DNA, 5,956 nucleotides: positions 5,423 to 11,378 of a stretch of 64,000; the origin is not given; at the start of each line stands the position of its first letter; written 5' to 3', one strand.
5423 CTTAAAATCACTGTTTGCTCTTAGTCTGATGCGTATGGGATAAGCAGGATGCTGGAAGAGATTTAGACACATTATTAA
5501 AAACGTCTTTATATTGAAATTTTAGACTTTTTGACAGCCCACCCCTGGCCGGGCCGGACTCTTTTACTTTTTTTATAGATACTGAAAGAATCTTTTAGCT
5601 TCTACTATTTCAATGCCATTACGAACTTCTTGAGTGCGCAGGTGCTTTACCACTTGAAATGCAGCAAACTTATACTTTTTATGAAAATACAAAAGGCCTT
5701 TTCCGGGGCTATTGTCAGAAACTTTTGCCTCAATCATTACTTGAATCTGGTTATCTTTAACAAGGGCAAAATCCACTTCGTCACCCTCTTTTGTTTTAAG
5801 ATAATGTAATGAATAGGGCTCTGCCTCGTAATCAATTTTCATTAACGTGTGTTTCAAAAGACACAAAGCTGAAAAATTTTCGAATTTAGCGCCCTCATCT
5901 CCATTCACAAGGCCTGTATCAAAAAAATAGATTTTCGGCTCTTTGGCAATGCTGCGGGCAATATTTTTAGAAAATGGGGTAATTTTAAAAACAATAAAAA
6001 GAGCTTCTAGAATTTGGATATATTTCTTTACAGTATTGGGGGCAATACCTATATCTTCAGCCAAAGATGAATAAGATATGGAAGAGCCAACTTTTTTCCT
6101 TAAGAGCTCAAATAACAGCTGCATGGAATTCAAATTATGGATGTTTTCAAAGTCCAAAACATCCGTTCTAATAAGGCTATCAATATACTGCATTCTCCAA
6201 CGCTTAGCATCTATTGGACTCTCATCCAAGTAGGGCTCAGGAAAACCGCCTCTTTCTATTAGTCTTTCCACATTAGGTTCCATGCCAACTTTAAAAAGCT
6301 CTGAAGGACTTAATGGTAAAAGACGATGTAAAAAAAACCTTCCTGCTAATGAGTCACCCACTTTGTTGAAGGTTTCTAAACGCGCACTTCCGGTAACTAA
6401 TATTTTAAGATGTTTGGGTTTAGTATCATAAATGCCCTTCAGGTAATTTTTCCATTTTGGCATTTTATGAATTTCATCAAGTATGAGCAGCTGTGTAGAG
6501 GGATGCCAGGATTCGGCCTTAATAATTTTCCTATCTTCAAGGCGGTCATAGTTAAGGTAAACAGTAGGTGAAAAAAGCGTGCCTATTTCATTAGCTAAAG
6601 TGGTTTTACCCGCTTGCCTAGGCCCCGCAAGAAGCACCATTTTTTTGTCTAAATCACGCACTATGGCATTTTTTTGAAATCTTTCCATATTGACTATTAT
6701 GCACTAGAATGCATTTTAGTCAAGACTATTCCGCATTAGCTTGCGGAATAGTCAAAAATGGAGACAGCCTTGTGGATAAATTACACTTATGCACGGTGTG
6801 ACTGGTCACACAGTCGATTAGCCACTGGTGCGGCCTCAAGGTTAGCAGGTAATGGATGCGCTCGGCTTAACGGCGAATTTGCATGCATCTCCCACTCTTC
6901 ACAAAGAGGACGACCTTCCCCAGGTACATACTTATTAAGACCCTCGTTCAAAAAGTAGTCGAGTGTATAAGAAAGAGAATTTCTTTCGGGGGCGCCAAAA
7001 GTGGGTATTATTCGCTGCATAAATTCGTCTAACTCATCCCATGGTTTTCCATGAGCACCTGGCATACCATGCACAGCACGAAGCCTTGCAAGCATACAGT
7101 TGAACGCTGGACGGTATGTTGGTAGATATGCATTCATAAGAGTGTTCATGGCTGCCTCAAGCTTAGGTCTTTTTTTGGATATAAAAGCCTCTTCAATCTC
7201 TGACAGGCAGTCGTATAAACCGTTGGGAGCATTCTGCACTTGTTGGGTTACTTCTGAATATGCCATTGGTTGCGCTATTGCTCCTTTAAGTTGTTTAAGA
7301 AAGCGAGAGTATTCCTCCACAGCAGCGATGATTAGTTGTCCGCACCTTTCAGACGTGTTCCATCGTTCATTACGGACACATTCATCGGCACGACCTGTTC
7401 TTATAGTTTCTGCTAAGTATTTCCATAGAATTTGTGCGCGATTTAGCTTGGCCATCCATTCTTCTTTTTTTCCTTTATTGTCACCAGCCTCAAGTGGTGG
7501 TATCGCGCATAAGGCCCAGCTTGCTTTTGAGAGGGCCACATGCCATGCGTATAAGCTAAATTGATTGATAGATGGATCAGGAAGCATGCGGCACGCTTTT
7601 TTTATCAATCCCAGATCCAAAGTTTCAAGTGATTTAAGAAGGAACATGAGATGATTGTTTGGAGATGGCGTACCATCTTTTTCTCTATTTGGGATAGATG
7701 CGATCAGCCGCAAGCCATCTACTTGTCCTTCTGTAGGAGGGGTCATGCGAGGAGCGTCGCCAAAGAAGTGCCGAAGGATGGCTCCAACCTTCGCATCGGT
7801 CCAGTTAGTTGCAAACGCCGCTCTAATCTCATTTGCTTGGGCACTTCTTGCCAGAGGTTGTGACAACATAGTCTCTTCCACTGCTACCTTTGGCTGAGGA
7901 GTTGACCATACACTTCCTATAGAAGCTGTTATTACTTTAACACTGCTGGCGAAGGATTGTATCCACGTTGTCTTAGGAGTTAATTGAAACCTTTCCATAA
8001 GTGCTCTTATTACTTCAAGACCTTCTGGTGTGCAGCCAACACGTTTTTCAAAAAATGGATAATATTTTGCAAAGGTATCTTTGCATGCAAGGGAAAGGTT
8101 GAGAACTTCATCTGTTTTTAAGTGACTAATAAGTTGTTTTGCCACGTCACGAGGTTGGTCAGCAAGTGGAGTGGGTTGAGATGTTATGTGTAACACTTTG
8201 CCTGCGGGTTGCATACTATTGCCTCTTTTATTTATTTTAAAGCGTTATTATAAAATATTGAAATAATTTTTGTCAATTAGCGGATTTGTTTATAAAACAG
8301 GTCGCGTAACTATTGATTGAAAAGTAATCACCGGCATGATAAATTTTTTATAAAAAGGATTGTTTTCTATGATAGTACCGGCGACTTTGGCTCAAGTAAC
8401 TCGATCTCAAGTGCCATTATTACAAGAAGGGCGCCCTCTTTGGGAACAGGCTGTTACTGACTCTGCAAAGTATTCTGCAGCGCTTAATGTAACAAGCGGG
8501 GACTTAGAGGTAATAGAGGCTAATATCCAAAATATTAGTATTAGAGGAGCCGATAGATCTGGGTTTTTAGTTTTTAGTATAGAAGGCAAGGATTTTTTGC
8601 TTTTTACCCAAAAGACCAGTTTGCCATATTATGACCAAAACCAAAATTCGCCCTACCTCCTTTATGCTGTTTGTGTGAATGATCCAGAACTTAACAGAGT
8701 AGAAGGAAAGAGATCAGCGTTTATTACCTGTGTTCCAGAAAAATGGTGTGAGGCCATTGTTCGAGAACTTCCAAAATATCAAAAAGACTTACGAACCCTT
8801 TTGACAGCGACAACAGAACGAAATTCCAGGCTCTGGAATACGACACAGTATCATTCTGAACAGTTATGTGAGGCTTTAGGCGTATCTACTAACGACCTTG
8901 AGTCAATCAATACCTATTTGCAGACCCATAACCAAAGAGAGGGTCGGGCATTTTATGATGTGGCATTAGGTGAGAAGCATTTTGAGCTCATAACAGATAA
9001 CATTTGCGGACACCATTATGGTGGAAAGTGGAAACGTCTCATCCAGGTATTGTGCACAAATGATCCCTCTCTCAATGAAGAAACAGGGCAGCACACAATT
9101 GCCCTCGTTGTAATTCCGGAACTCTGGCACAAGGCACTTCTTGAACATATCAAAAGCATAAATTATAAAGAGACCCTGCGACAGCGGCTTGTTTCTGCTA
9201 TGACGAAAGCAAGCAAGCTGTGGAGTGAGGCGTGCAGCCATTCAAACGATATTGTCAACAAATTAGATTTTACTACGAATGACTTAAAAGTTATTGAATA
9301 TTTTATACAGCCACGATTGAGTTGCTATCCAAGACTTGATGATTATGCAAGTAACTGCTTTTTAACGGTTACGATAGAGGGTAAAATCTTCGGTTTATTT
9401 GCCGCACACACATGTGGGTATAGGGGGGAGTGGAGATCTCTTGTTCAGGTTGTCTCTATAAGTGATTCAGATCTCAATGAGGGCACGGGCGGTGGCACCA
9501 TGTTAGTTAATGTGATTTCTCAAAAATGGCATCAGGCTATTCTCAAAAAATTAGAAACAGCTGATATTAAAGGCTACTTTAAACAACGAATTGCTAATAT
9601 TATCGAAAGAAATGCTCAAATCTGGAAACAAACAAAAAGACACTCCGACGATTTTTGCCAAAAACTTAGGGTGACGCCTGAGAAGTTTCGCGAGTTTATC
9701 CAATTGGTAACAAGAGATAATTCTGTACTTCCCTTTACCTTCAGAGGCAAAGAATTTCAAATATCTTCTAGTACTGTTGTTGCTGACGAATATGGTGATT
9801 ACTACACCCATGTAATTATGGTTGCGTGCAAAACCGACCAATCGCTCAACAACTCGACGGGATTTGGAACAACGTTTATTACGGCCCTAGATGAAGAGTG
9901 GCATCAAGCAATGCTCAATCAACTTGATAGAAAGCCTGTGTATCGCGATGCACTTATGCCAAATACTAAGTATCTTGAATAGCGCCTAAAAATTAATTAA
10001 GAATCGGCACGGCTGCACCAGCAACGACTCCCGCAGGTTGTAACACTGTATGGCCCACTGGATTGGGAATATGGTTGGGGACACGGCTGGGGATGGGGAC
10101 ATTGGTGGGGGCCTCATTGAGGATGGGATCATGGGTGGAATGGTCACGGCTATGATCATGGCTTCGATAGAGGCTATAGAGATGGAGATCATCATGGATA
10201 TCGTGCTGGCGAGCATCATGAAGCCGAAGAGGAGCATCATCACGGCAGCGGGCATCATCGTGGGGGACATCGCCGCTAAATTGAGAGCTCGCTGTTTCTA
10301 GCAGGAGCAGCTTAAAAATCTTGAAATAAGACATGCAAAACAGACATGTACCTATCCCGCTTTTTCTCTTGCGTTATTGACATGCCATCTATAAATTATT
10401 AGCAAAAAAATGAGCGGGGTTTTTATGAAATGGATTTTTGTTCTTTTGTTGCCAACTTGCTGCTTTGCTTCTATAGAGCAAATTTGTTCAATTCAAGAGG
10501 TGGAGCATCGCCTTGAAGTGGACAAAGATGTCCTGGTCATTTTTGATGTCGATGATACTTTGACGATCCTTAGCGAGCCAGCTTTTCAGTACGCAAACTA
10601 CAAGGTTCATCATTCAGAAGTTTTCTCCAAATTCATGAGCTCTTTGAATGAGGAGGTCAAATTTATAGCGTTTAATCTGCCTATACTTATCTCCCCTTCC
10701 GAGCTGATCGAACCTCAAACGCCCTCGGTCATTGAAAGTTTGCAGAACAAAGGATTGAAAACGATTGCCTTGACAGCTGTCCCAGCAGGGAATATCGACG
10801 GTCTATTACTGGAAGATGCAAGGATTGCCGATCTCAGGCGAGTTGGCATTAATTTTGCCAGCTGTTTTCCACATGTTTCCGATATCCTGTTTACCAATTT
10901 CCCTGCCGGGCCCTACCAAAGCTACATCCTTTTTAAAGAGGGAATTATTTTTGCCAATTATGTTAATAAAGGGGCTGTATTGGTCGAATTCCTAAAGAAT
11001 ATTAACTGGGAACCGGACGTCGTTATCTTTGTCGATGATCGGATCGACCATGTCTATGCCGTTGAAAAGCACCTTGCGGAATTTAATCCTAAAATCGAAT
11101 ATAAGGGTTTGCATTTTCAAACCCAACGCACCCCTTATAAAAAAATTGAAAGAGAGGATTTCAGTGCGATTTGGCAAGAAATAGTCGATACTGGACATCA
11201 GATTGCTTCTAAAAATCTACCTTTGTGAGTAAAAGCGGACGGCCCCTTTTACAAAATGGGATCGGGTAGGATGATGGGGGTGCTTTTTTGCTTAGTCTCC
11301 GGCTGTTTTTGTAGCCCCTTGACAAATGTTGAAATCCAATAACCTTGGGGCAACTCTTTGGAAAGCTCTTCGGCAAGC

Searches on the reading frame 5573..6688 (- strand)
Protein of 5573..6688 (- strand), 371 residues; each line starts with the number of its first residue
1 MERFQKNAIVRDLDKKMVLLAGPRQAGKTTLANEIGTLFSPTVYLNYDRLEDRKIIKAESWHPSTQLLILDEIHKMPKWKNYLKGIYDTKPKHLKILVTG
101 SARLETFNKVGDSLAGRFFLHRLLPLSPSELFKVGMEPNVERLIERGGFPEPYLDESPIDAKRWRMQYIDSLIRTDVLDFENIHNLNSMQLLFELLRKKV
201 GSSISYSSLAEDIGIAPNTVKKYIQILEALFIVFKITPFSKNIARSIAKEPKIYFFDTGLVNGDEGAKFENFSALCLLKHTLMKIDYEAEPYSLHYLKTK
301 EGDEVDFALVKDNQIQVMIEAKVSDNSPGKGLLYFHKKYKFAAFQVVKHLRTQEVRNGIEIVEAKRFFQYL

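Call 28: search_protein_families(library=pfam, proteins=[window:5573-6688:-], max_evalue=0.0001)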
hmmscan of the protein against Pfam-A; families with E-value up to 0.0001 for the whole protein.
window:5573-6688:- (371 aa): 3 families
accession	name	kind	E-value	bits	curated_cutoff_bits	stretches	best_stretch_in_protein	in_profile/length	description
PF13635.12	DUF4143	-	2.6e-27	95.9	28.1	1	175-323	2-159/160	Domain of unknown function (DUF4143)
PF13173.12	AAA_14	-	2.8e-25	89.3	27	1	15-131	2-128/129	AAA domain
PF13401.12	AAA_22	-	3.8e-05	24.5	27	0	65-105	85-127/130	AAA domain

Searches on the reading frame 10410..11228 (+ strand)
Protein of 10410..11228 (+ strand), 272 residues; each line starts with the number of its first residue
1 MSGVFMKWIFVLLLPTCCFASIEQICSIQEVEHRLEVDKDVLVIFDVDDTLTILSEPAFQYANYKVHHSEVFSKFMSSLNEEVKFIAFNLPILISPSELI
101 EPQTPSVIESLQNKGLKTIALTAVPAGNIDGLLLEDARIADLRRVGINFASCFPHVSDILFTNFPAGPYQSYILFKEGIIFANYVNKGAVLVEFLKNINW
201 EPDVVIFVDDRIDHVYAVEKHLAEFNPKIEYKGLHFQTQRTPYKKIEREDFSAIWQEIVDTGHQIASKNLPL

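Call 28: search_protein_families(library=pfam, proteins=[window:10410-11228:+], max_evalue=0.0001)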
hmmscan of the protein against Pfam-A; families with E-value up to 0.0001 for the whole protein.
window:10410-11228:+ (272 aa): 1 family
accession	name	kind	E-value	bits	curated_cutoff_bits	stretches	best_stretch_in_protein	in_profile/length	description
PF11019.14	DUF2608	-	2.2e-33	116.2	22.6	1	27-247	4-221/244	Protein of unknown function (DUF2608)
